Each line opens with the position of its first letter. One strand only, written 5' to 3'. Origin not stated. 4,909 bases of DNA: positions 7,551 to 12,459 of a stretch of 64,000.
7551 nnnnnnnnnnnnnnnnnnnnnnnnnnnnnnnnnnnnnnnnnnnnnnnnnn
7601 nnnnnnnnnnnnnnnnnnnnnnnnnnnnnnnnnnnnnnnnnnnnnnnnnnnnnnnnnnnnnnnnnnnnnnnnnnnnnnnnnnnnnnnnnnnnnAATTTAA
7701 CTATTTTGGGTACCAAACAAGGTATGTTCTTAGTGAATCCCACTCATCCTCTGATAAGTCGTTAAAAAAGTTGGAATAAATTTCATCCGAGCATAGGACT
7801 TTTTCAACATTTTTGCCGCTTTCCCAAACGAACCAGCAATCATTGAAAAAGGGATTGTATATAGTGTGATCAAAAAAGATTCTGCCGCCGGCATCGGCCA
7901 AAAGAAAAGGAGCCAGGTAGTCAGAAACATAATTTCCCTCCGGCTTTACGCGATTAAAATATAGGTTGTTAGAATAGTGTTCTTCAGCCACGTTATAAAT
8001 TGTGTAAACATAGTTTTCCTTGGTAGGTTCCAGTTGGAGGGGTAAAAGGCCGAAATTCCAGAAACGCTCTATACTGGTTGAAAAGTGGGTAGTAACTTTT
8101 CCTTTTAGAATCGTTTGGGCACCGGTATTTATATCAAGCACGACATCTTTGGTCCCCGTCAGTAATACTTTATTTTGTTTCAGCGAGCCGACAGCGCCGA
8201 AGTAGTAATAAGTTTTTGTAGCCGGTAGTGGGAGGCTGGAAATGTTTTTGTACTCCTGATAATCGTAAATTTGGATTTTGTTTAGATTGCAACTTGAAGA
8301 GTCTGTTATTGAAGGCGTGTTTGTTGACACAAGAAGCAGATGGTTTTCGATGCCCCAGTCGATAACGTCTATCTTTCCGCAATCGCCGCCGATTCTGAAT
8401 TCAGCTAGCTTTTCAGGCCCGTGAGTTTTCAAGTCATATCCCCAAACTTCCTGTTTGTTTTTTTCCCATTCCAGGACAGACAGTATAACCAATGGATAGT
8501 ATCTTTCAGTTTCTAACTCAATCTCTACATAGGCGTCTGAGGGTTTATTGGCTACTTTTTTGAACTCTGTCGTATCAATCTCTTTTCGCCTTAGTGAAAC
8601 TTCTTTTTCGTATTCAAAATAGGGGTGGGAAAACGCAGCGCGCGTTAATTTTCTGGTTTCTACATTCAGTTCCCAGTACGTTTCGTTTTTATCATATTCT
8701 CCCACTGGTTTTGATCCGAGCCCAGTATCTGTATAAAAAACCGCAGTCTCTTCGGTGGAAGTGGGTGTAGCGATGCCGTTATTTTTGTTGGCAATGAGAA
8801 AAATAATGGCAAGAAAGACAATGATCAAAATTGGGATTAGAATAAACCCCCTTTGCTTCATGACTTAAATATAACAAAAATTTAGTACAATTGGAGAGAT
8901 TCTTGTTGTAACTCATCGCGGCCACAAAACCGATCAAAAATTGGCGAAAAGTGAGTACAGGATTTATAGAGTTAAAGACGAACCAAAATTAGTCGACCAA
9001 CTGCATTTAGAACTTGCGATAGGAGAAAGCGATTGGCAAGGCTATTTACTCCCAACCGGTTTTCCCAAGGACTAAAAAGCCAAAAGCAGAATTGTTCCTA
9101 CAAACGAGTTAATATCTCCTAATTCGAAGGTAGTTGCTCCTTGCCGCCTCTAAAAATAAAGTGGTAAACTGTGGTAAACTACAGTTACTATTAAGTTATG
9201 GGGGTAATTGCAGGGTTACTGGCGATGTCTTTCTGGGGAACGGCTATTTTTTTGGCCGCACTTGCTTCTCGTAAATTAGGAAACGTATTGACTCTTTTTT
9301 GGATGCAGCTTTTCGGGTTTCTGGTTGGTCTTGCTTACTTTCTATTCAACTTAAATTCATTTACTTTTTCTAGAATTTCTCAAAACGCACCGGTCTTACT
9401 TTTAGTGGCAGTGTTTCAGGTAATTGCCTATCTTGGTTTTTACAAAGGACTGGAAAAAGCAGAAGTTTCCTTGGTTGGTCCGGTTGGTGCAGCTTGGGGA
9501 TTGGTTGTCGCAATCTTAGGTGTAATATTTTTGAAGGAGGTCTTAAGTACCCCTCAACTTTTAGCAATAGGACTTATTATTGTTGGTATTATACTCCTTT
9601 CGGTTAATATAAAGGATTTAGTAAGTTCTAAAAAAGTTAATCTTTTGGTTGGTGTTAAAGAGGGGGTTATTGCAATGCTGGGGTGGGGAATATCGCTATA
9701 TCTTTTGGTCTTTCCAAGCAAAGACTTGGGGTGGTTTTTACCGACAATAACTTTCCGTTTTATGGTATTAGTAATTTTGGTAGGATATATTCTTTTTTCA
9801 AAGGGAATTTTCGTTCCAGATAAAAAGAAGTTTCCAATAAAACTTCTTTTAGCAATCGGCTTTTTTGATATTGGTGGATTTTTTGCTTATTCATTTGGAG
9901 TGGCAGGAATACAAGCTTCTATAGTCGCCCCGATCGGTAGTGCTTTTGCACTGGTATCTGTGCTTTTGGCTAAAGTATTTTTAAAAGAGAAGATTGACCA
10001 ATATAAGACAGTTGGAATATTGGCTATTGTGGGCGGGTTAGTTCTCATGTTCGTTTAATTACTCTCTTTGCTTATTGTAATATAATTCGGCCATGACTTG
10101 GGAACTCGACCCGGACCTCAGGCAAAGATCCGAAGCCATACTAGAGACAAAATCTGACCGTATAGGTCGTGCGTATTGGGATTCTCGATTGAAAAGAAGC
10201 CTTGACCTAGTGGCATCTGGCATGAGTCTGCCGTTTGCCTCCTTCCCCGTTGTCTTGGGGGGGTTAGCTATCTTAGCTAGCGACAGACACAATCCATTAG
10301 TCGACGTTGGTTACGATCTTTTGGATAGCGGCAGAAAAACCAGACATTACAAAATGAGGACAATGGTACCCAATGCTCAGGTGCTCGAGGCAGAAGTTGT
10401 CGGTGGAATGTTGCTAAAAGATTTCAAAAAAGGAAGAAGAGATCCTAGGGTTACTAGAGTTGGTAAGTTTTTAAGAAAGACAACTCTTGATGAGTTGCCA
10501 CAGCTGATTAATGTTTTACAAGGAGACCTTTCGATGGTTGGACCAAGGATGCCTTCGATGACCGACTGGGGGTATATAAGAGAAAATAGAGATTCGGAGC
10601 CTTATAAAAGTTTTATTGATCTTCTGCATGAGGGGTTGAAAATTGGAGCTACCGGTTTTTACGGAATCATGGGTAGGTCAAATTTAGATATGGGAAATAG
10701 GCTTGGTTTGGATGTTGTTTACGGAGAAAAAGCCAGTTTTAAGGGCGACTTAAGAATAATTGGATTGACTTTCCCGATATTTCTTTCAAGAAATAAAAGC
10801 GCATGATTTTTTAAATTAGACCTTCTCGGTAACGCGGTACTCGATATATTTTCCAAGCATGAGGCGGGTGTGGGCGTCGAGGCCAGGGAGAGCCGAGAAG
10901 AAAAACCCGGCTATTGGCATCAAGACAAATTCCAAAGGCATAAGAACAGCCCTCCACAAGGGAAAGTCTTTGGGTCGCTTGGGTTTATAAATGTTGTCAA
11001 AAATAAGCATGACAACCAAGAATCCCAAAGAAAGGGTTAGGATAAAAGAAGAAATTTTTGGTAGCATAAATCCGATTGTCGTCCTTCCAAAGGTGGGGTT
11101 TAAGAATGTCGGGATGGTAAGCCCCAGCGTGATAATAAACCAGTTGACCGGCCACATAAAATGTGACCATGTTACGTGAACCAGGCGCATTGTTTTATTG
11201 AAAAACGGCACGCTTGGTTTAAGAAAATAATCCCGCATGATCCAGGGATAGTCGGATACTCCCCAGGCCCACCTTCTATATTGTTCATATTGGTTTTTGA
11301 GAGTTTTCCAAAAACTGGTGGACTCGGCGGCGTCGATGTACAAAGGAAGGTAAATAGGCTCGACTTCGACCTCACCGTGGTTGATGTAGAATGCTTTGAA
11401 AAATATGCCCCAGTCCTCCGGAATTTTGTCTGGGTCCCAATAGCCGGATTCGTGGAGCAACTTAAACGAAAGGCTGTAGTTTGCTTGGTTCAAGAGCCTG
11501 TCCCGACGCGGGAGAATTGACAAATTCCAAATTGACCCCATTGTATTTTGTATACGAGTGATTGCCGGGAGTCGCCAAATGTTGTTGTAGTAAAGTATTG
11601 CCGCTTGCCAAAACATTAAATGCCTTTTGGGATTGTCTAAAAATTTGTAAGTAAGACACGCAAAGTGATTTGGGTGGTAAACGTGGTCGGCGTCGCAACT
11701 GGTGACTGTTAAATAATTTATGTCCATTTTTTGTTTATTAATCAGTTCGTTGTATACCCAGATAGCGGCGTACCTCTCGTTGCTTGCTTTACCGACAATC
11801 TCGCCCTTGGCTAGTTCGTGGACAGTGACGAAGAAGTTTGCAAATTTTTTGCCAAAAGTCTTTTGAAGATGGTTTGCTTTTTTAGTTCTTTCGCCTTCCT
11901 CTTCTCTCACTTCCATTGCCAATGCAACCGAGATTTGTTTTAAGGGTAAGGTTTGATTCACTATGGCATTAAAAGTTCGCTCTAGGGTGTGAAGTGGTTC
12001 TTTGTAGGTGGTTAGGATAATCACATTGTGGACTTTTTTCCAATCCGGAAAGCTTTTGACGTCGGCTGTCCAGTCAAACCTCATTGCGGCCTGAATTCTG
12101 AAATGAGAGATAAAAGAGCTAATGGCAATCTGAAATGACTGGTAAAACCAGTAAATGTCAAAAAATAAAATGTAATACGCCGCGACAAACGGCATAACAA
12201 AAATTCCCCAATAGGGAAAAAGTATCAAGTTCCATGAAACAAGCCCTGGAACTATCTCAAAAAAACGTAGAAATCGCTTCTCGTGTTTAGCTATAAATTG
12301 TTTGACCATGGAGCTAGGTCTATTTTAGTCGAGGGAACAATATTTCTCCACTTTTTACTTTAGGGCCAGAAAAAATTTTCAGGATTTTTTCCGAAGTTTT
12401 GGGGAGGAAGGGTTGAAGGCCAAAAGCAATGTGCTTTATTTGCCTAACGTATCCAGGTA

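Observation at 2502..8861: Co-directional UbiA-prenyltransferase / WecA-like / two GT-C glycosyltransferases / secreted protein block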

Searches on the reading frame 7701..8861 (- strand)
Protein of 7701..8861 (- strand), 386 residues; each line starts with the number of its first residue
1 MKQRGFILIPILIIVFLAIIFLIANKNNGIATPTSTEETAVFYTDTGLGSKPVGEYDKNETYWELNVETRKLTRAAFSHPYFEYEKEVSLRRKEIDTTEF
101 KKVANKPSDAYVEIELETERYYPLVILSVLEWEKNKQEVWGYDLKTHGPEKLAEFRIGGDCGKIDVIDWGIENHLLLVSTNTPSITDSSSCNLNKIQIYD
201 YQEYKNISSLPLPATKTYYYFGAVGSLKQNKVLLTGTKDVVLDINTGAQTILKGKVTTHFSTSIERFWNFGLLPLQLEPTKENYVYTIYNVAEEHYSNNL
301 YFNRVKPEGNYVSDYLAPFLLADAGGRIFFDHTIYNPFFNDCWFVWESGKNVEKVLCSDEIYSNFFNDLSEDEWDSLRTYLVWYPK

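Call 3: search_protein_families(library=pfam, proteins=[window:7701-8861:-], max_evalue=0.01)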
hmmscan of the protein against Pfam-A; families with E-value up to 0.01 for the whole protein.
window:7701-8861:- (386 aa): 0 families

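Call 4: search_protein_families(library=ncbifam, proteins=[window:7701-8861:-], max_evalue=0.01)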
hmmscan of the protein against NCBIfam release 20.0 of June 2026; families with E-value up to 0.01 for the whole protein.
window:7701-8861:- (386 aa): 0 families

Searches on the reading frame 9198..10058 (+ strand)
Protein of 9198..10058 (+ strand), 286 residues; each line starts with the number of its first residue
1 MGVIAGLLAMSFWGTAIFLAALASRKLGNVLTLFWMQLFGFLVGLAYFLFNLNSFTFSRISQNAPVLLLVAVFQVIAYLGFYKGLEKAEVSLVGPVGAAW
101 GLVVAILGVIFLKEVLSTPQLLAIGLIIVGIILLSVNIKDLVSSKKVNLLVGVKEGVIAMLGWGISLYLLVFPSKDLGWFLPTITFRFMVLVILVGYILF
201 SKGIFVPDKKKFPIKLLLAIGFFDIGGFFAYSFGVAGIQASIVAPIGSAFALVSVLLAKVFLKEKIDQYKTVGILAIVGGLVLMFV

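Call 3: search_protein_families(library=pfam, proteins=[window:9198-10058:+], max_evalue=0.01)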
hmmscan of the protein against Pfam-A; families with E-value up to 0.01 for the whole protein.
window:9198-10058:+ (286 aa): 4 families
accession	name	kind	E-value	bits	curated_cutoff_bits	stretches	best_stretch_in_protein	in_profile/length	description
PF00892.27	EamA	-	3.1e-27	95.9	28.2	2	1-135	2-134/135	EamA-like transporter family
PF05653.20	Mg_trans_NIPA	-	6.9e-07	29.2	26.2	1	217-284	56-120/295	Magnesium transporter NIPA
PF10639.15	TMEM234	-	2e-05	25.1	30.1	1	74-134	51-112/113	Putative transmembrane family 234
PF03151.22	TPT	-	4.8e-05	23.3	30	1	38-136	36-137/291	Triose-phosphate Transporter family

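Call 4: search_protein_families(library=ncbifam, proteins=[window:9198-10058:+], max_evalue=0.01)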
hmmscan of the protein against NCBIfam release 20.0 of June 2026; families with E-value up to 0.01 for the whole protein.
window:9198-10058:+ (286 aa): 3 families
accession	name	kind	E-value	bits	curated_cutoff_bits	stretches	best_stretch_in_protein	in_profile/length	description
TIGR03340.1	phn_DUF6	hypoth_equivalog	7.5e-13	48.8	288.15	1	22-283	19-280/281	phosphonate utilization associated putative membrane protein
TIGR00950.1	2A78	equivalog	3.2e-05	23.5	230.2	1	2-132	129-264/264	carboxylate/amino acid/amine transporter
TIGR00817.1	tpt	subfamily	0.00025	20.7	317.9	1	26-137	23-138/302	Tpt phosphate/phosphoenolpyruvate translocator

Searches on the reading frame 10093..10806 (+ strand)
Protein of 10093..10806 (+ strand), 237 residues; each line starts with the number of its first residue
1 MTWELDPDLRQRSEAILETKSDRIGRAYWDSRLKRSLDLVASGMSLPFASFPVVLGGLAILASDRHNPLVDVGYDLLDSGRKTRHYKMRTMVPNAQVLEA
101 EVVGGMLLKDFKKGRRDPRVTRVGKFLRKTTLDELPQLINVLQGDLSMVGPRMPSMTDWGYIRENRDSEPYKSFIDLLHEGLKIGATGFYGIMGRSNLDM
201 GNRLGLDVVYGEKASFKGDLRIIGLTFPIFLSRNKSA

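Call 3: search_protein_families(library=pfam, proteins=[window:10093-10806:+], max_evalue=0.01)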
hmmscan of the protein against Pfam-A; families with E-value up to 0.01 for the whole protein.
window:10093-10806:+ (237 aa): 1 family
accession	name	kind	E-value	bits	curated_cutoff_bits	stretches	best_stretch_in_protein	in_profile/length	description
PF02397.22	Bac_transf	-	3.2e-34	118.5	27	1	34-231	1-178/179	Bacterial sugar transferase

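Call 4: search_protein_families(library=ncbifam, proteins=[window:10093-10806:+], max_evalue=0.01)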
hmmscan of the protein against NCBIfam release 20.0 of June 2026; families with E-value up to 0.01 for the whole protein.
window:10093-10806:+ (237 aa): 10 families
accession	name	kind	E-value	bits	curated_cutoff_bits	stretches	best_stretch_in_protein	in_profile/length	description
TIGR03025.1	EPS_sugtrans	subfamily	3.9e-39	135.1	295.55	1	27-235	251-443/445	exopolysaccharide biosynthesis polyprenyl glycosylphosphotransferase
TIGR03022.1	WbaP_sugtrans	subfamily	3.6e-32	112.2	403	1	32-234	257-453/456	undecaprenyl-phosphate galactose phosphotransferase WbaP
TIGR03023.1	WcaJ_sugtrans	equivalog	4.7e-30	105.3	410.75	1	31-231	260-447/453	undecaprenyl-phosphate glucose phosphotransferase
NF052601.1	undeca_RfbP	equivalog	1.2e-27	96.8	330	1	25-231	36-236/244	undecaprenyl-phosphate galactose phosphotransferase family protein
NF011751.0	PRK15204.1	equivalog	1.8e-21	76.3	907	1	33-234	279-473/476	undecaprenyl-phosphate galactose phosphotransferase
NF050817.1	PolSacchBiosHfsE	equivalog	3.9e-21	75.3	750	1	116-233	344-462/467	polysaccharide biosynthesis protein HfsE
NF041877.1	EPS_EpsZ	equivalog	6.9e-21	74.4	800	1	33-232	265-454/459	exopolysaccharide biosynthesis polyisoprenyl-phosphate hexose-1-phosphate transferase EpsZ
NF007518.0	PRK10124.1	equivalog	4e-18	65.4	684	1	112-227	341-454/464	undecaprenyl-phosphate glucose phosphotransferase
TIGR03013.1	EpsB_2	subfamily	9e-17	61.3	393.35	1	28-153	249-363/443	TIGR03013 family XrtA/PEP-CTERM system glycosyltransferase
NF045514.1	glycotran_HepC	equivalog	4.8e-14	52.2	140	1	31-157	114-215/220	heterocyst development glycosyltransferase HepC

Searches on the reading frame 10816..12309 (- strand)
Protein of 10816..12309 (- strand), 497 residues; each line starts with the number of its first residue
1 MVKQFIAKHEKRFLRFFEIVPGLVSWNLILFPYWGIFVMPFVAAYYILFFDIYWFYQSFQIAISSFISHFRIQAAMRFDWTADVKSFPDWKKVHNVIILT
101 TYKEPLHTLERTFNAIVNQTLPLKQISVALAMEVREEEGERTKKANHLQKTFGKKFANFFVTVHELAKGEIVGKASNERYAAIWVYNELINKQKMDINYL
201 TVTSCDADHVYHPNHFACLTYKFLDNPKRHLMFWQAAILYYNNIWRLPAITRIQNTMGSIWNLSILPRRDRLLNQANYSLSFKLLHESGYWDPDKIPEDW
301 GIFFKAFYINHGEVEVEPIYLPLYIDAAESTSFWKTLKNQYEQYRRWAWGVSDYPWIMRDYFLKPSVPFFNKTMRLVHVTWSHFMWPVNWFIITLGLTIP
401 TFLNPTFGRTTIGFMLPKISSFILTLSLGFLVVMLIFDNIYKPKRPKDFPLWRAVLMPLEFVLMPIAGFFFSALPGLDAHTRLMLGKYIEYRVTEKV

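Call 3: search_protein_families(library=pfam, proteins=[window:10816-12309:-], max_evalue=0.01)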
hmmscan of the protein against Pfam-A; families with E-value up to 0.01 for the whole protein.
window:10816-12309:- (497 aa): 1 family
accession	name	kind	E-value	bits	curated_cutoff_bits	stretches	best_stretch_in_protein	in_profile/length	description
PF00535.33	Glycos_transf_2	-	0.0077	16.6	23.3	0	97-126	2-30/168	Glycosyl transferase family 2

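Call 4: search_protein_families(library=ncbifam, proteins=[window:10816-12309:-], max_evalue=0.01)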
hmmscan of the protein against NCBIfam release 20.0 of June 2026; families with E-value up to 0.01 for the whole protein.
window:10816-12309:- (497 aa): 0 families

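Call 24: search_solved_structures(query=A1, max_evalue=1, show_alignments=1)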
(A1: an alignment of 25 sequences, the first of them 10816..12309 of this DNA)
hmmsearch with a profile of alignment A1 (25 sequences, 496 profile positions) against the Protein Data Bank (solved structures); distinct sequences matched with E-value up to 1: 1.
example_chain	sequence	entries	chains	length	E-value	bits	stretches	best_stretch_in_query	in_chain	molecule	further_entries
5tze_C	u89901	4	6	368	0.12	14.4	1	94-158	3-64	Glycosyl transferase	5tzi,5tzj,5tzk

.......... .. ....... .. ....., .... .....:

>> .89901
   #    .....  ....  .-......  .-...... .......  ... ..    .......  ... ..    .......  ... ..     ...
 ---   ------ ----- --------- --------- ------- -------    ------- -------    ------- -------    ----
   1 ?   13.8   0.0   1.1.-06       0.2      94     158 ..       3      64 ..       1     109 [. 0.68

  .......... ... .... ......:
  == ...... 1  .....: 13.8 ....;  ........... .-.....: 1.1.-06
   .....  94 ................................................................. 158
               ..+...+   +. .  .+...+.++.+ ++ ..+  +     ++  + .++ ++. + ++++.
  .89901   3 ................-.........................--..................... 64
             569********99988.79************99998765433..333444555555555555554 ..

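Call 27: search_protein_families(library=pfam, alignment_id=A1, max_evalue=1)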
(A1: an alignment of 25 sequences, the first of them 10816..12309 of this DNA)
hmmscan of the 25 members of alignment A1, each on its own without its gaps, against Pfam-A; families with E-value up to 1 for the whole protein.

A. member 1, window:10816-12309:- (497 aa): 2 families
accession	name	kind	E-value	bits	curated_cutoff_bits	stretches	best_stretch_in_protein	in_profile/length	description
PF00535.33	Glycos_transf_2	-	0.0077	16.6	23.3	0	97-126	2-30/168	Glycosyl transferase family 2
PF16046.10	FAM76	-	0.33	10.8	28.5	1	87-168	207-288/298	FAM76 protein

B. families by the number of members that match (of 25 scanned): 14 families
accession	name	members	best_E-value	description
PF00535.33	Glycos_transf_2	25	6.8e-06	Glycosyl transferase family 2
PF13632.12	Glyco_trans_2_3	23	9.7e-12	Glycosyl transferase family group 2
PF13641.12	Glyco_tranf_2_3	6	0.004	Glycosyltransferase like family 2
PF16046.10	FAM76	2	0.0042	FAM76 protein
PF19592.4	DUF6097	2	0.2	Family of unknown function (DUF6097)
PF02374.21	ArsA_ATPase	1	0.066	Anion-transporting ATPase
PF03142.21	Chitin_synth_2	1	0.068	Chitin synthase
PF24651.1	DUF7644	1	0.07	Domain of unknown function (DUF7644)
PF03452.20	Anp1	1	0.11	Anp1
PF24673.1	Blr_divisome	1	0.11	Divisome-associated membrane protein Blr family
PF21776.2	TetR_C_44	1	0.16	TetR/AcrR family transcriptional repressors, C-terminal domain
PF22091.2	DUF6941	1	0.19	Family of unknown function (DUF6941)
PF17499.7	Pilosulin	1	0.43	Ant venom peptides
PF17561.7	TssO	1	0.45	Type VI secretion system, TssO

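Call 51: find_homologous_proteins(query=window:10816-12309:-, max_evalue=0.00001)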
Query window:10816-12309:- (497 aa): 4883 proteins with E <= 0.00001 among 7988 candidates; the best 120 are listed.
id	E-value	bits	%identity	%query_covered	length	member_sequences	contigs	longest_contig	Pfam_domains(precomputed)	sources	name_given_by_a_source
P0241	0.0e+0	1157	100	100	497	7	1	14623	PF13632.13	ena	-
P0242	2.2e-293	992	83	100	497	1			PF13632.13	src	-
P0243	2.9e-280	949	79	100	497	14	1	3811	PF13632.13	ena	-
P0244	6.6e-262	888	73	100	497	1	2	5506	PF13632.13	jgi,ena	-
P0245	6.2e-261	885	73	100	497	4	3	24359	PF13632.13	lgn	-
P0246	3.3e-258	876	72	100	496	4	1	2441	PF13632.13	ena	-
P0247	6.0e-257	872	72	100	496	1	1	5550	PF13632.13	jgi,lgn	jgi:cellulose synthase/poly-beta-1,6-N-acetylglucosamine synthase-like glycosyltransferase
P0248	1.8e-256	870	72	100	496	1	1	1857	PF13632.13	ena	-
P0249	3.6e-256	869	72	100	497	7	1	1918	PF13632.13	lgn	-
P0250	4.8e-256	869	72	100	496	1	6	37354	PF13632.13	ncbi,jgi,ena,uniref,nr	ncbi:hypothetical protein A2115_01225 [Candidatus Woesebacteria bacterium GWA1_41_8]|uniref:Glycosyl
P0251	2.4e-255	866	70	100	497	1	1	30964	PF13632.13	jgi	jgi:hypothetical protein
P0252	3.0e-255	866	72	100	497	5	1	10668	PF13632.13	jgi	jgi:glycosyltransferase involved in cell wall biosynthesis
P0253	5.1e-255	865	71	100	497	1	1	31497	PF13632.13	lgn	-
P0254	1.1e-254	864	71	100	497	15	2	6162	PF13632.13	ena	-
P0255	3.8e-254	862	72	100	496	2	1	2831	PF13632.13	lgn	-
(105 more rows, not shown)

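Call 67: predict_structure(alignment_id=A5)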
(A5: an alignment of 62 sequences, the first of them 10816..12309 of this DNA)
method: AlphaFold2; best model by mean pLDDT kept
length: 497 residues; sequences in the alignment: 62
mean_pLDDT: 81.3   pTM: 0.83
mean pLDDT of the five models: 81.3, 80.3, 76.5, 74.2, 71.5
residues with pLDDT >= 90: 168; 70-90: 229; 50-70: 82; < 50: 18
segments of 3 or more residues with pLDDT < 50: 294-297, 349-351, 487-497
pLDDT, mean of each block of 10 residues (from residue 1): 86 80 80 84 82 80 91 96 97 96 90 97 97 90 95 96 85 77 95 97 92 97 95 92 81 80 87 76 87 55 85 92 84 73 58 74 80 79 73 65 69 56 67 84 86 74 71 67 50 31
secondary structure, 60 per line:
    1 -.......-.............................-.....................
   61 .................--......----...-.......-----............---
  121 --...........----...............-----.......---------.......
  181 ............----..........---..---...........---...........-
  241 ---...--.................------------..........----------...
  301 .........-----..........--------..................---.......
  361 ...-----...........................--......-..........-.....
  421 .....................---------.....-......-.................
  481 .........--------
elements in order: H2-8 H10-38 H40-77 H80-85 E94-100 H106-117 E126-133 H138-152 E158-164 H174-192 E200-206 H215-225 E232-239 H249-265 E278-281 H282-287 H298-309 E315-324 H333-350 H354-363 H369-395 H398-403 H405-414 H416-441 H451-455 H457-462 H464-489
